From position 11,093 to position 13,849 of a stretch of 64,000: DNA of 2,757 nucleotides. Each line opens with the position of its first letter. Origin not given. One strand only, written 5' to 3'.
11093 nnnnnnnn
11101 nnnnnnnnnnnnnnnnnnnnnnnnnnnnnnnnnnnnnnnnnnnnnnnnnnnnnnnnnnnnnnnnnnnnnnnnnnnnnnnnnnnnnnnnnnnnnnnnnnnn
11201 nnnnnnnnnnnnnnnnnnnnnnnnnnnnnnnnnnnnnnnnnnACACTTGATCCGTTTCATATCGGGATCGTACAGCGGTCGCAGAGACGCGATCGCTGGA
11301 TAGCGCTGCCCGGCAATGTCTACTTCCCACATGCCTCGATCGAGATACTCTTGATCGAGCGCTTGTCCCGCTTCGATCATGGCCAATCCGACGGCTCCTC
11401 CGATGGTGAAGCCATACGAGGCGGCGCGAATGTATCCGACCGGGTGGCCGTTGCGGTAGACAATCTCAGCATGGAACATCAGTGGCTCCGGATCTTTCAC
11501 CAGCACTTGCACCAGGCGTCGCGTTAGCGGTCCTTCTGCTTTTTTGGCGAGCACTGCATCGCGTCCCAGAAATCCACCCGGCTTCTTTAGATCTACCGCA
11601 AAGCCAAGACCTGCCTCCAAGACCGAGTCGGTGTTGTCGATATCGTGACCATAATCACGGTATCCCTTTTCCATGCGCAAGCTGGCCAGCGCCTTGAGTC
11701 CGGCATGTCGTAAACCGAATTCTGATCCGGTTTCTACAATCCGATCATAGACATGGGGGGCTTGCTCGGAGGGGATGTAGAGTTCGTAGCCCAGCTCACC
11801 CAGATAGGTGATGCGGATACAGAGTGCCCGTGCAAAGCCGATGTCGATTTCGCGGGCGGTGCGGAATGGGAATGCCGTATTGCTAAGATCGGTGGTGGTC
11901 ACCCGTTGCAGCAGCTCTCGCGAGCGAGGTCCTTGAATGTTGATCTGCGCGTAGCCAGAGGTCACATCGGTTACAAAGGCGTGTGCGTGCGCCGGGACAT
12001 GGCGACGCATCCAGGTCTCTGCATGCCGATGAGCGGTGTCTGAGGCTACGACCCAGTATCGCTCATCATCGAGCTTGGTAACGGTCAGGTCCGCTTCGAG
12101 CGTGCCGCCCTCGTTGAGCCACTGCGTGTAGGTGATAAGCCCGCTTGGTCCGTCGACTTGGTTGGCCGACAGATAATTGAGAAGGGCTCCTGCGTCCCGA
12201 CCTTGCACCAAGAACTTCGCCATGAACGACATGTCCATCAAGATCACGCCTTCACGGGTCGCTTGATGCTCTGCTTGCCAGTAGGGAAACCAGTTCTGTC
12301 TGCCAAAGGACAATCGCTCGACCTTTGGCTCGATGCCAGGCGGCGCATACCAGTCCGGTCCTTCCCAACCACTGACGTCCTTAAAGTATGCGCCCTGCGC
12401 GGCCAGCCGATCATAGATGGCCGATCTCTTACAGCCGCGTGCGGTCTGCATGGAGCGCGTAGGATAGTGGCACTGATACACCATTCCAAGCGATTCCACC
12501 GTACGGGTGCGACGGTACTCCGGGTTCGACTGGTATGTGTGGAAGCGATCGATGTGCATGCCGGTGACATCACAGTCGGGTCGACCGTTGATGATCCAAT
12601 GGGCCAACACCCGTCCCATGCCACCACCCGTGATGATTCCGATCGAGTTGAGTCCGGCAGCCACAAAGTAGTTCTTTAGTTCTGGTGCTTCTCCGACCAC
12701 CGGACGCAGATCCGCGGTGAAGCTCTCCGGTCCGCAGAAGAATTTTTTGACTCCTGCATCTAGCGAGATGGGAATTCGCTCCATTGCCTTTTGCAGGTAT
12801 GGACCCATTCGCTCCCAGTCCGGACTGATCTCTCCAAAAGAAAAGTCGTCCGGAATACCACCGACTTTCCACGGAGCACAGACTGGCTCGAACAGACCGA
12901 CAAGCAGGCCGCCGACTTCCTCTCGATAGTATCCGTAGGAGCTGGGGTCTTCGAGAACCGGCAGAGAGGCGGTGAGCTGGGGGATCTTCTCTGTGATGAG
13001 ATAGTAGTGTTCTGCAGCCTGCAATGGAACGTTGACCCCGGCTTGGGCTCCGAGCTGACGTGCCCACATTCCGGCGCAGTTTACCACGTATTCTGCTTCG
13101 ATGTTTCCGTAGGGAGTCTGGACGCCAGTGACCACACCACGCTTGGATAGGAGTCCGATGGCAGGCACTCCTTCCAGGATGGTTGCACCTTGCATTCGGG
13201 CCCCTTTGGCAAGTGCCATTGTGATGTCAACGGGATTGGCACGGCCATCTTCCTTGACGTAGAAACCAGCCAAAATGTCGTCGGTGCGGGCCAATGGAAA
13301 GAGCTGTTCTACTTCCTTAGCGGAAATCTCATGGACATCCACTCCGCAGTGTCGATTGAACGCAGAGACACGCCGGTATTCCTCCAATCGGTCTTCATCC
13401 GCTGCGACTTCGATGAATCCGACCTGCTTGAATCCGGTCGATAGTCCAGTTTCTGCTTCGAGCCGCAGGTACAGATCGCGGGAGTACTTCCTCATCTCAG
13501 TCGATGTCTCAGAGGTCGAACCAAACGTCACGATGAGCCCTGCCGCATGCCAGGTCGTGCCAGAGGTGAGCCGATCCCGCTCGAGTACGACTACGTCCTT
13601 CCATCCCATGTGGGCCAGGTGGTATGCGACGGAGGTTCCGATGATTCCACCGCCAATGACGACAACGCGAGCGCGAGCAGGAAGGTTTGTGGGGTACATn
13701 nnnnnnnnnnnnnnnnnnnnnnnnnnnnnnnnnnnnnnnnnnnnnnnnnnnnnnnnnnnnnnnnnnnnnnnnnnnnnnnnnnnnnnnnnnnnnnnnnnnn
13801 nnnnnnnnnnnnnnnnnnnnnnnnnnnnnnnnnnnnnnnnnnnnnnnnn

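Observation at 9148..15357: Ser/Thr kinase gene split at its catalytic loop by a 4.26-kb insertion with 8-bp target-site-like duplication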

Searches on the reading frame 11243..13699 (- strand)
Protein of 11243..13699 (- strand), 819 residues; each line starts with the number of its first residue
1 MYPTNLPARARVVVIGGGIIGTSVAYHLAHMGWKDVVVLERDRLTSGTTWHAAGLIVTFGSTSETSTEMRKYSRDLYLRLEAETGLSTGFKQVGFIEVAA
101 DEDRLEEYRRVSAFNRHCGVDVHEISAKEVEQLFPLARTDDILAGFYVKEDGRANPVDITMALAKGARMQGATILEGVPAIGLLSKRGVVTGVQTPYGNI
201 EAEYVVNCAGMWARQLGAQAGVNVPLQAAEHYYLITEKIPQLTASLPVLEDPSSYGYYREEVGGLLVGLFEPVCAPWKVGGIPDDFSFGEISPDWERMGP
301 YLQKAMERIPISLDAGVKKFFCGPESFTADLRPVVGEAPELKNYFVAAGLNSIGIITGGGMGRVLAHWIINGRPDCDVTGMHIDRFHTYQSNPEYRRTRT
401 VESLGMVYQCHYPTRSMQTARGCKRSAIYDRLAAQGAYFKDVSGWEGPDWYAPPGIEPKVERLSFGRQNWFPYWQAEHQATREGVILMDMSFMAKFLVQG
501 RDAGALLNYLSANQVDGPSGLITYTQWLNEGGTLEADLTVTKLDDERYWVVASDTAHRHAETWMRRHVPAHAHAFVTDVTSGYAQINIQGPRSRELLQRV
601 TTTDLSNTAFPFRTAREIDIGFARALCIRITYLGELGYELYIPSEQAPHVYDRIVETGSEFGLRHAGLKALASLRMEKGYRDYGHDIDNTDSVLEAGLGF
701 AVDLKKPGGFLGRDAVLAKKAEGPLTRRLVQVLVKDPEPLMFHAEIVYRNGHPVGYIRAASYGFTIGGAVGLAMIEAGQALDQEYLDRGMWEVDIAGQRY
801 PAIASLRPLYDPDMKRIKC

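Call 8: search_protein_families(library=pfam, proteins=[window:11243-13699:-])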
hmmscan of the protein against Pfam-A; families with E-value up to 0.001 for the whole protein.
window:11243-13699:- (819 aa): 8 families
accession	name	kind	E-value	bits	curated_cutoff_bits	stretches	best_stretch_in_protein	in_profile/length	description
PF01571.26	GCV_T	-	7e-75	252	25.6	1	429-701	2-255/255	Aminomethyltransferase folate-binding domain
PF01266.30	DAO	-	4.6e-70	237.3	27.9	1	11-368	1-353/353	FAD dependent oxidoreductase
PF08669.17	GCV_T_C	-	6.9e-18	64.8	25.9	1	727-811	1-80/80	Glycine cleavage T-protein C-terminal barrel domain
PF16350.10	FAO_M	-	2.7e-15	56.7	27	1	371-426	1-56/56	FAD dependent oxidoreductase central domain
PF00890.30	FAD_binding_2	-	3.6e-05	23.6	20.4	1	12-193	2-178/414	FAD binding domain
PF07992.20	Pyr_redox_2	-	6.4e-05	22.9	26.1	1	9-45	142-178/291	Pyridine nucleotide-disulphide oxidoreductase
PF13450.12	NAD_binding_8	-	0.00036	21.2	21.9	0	14-61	1-49/68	NAD(P)-binding Rossmann-like domain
PF00070.33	Pyr_redox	-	0.00093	20.1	22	0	11-42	1-31/82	Pyridine nucleotide-disulphide oxidoreductase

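Call 16: find_homologous_proteins(query=window:11243-13699:-, max_evalue=1e-50)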
Query window:11243-13699:- (819 aa): 7998 proteins with E <= 1e-50 among 8000 candidates; the best 120 are listed.
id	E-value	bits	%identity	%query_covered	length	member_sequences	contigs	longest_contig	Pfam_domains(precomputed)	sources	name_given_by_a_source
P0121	0.0e+0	1713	88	100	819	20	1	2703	PF01571.27,PF08669.18,PF01266.31,PF16350.11,PF00890.31,PF07992.21,PF04820.21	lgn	-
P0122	0.0e+0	1708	88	100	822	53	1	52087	PF01571.27,PF08669.18,PF01266.31,PF16350.11,PF00890.31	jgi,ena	-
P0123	0.0e+0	1704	87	100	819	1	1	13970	PF01571.27,PF08669.18,PF01266.31,PF16350.11,PF00890.31,PF07992.21,PF04820.21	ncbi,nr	ncbi:MAG: GcvT family protein [Myxococcales bacterium]|nr:GcvT family protein [Myxococcales bacteriu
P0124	0.0e+0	1702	87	100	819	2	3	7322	PF01571.27,PF08669.18,PF01266.31,PF16350.11,PF00890.31,PF07992.21,PF04820.21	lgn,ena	-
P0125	0.0e+0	1700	87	100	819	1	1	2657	PF01571.27,PF08669.18,PF01266.31,PF16350.11,PF00890.31,PF07992.21,PF04820.21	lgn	-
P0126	0.0e+0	1664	86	99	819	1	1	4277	PF01571.27,PF08669.18,PF01266.31,PF16350.11,PF07992.21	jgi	jgi:4-methylaminobutanoate oxidase (formaldehyde-forming)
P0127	0.0e+0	1655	85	100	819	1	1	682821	PF01571.27,PF08669.18,PF01266.31,PF16350.11,PF07992.21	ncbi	ncbi:MAG: FAD-dependent oxidoreductase [Polyangia bacterium]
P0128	0.0e+0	1651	85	99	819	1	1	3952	PF01571.27,PF08669.18,PF01266.31,PF16350.11,PF07992.21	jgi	jgi:glycine cleavage system aminomethyltransferase T/glycine/D-amino acid oxidase-like deaminating e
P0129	0.0e+0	1650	84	99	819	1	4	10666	PF01571.27,PF08669.18,PF01266.31,PF16350.11,PF00890.31,PF07992.21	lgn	-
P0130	0.0e+0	1644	85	97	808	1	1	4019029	PF01571.27,PF08669.18,PF01266.31,PF16350.11,PF07992.21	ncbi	ncbi:MAG: FAD-dependent oxidoreductase [Minicystis sp.]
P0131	0.0e+0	1635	83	99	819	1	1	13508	PF01571.27,PF08669.18,PF01266.31,PF16350.11,PF00890.31,PF07992.21,PF04820.21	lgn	-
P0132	0.0e+0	1634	85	99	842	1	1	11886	PF01571.27,PF08669.18,PF01266.31,PF16350.11,PF07992.21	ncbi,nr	ncbi:MAG: FAD-dependent oxidoreductase [Myxococcaceae bacterium]|nr:FAD-dependent oxidoreductase [My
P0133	0.0e+0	1631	84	99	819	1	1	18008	PF01571.27,PF04268.17,PF08669.18,PF01266.31,PF16350.11,PF00890.31,PF07992.21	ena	-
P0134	0.0e+0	1631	84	100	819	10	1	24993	PF01571.27,PF08669.18,PF01266.31,PF16350.11,PF00890.31,PF07992.21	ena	-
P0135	0.0e+0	1630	85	99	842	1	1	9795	PF01571.27,PF08669.18,PF01266.31,PF16350.11,PF07992.21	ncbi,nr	ncbi:MAG: FAD-dependent oxidoreductase [Myxococcaceae bacterium]|nr:FAD-dependent oxidoreductase [My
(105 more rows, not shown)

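Call 17: find_encoding_contigs(protein=P0122, flank=10000, max_places=3)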
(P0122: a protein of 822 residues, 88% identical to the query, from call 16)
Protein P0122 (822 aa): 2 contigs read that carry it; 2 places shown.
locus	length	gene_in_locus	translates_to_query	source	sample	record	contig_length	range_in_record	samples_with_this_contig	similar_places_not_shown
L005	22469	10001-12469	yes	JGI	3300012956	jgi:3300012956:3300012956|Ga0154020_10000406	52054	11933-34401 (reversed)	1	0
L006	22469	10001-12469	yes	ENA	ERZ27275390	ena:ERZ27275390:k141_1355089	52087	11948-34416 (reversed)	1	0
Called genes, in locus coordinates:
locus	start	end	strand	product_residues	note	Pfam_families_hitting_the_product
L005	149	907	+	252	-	-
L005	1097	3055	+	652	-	PF00069:Pkinase, PF03109:ABC1 (faint), PF07714:PK_Tyr_Ser-Thr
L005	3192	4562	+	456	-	PF00069:Pkinase, PF07714:PK_Tyr_Ser-Thr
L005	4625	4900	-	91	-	PF00313:CSD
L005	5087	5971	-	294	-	PF03982:DAGAT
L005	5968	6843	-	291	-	PF03096:Ndr (faint), PF00561:Abhydrolase_1, PF12146:Hydrolase_4, PF12697:Abhydrolase_6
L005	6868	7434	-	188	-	PF02525:Flavodoxin_2 (weak), PF03358:FMN_red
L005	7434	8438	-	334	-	PF00294:PfkB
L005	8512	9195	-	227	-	PF01144:CoA_trans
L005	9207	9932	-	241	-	PF01144:CoA_trans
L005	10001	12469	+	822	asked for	PF00890:FAD_binding_2 (weak), PF01266:DAO, PF16350:FAO_M, PF01571:GCV_T, PF08669:GCV_T_C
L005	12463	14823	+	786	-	PF00128:Alpha-amylase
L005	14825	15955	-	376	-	PF08495:FIST, PF10442:FIST_C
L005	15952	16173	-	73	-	-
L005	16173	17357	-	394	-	PF00015:MCPsignal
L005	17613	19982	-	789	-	PF00069:Pkinase, PF07714:PK_Tyr_Ser-Thr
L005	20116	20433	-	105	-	PF00132:Hexapep (faint)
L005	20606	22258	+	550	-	PF12708:Pect-lyase_RHGA_epim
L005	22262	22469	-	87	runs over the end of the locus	PF01313:Bac_export_3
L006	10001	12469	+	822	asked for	PF00890:FAD_binding_2 (weak), PF01266:DAO, PF16350:FAO_M, PF01571:GCV_T, PF08669:GCV_T_C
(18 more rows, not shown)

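Call 18: find_encoding_contigs(protein=P0123, flank=10000, max_places=3)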
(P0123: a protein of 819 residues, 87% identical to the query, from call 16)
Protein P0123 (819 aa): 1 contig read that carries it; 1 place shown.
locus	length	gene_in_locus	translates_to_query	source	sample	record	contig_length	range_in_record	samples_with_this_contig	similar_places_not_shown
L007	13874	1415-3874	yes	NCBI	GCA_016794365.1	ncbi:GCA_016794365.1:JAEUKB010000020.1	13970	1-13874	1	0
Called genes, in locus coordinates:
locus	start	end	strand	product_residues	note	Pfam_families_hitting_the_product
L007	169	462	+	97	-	-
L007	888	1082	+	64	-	-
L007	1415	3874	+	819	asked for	PF00890:FAD_binding_2 (weak), PF01266:DAO, PF04820:Trp_halogenase (faint), PF07992:Pyr_redox_2 (faint), PF16350:FAO_M, PF01571:GCV_T, PF08669:GCV_T_C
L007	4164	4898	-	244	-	PF06912:DUF1275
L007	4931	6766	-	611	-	PF07969:Amidohydro_3, PF01979:Amidohydro_1 (weak)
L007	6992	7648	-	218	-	PF00857:Isochorismatase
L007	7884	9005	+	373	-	PF25917:BSH_RND (weak), PF25919:BSH_CusB (faint), PF25973:BSH_CzcB, PF25954:Beta-barrel_RND_2, PF25990:Beta-barrel_YknX (faint), PF25975:CzcB_C (weak)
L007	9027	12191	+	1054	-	PF00873:ACR_tran, PF03176:MMPL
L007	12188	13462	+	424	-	PF02321:OEP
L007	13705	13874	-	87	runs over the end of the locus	PF00069:Pkinase, PF07714:PK_Tyr_Ser-Thr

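Call 60: search_protein_families(library=ncbifam, proteins=[window:11243-13699:-], max_evalue=0.001)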
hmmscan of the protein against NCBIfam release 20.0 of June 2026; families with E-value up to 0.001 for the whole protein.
window:11243-13699:- (819 aa): 31 families (the best 25 are shown)
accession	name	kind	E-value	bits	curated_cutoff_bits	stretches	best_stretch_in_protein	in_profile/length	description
NF001567.0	PRK00389.1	subfamily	7.3e-55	186.4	300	1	475-812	35-355/359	glycine cleavage system aminomethyltransferase GcvT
TIGR01372.1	soxA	subfamily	5.8e-52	176.6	1164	1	425-817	609-994/996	sarcosine oxidase subunit alpha family protein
NF053776.1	TmaoDeMthMsil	equivalog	4.2e-47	161.1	1100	1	476-818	420-762/763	trimethylamine N-oxide demethylase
TIGR00528.1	gcvT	equivalog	5.9e-42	143.9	235.85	1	475-779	33-334/362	glycine cleavage system aminomethyltransferase GcvT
NF010093.0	PRK13579.1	equivalog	2.5e-38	131.8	459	1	476-785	43-344/371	glycine cleavage system aminomethyltransferase GcvT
TIGR02352.1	thiamin_ThiO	equivalog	5.8e-36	124.3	250.8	1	12-226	1-220/351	glycine oxidase ThiO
NF009133.0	PRK12486.1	equivalog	7e-26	91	410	1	475-778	45-342/369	dimethylsulfoniopropionate demethylase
NF001933.0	PRK00711.1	subfamily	4.9e-25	88.4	383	2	68-232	110-276/429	D-amino acid dehydrogenase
TIGR01373.1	soxB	subfamily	5e-24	84.9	529.45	1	11-388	32-401/407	sarcosine oxidase subunit beta family protein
NF008425.0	PRK11259.1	equivalog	8.1e-22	77.7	257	1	10-387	5-376/377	N-methyl-L-tryptophan oxidase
TIGR03364.1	HpnW_proposed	hypoth_equivalog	7.4e-21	74.6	285.1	1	11-254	2-238/365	TIGR03364 family FAD-dependent oxidoreductase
TIGR03377.1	glycerol3P_GlpA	equivalog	1.7e-16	59.9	552.8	1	12-235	2-226/530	anaerobic glycerol-3-phosphate dehydrogenase subunit GlpA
TIGR01377.1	soxA_mon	subfamily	2.5e-16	59.4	479.65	1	12-388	3-377/381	amino oxidase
NF008726.1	PRK11728.1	equivalog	8.1e-14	51.3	299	1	11-228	2-217/389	L-2-hydroxyglutarate oxidase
NF047633.1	SyrngDmethDesA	equivalog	1.5e-13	50.1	800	1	469-680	31-249/453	syringate O-demethylase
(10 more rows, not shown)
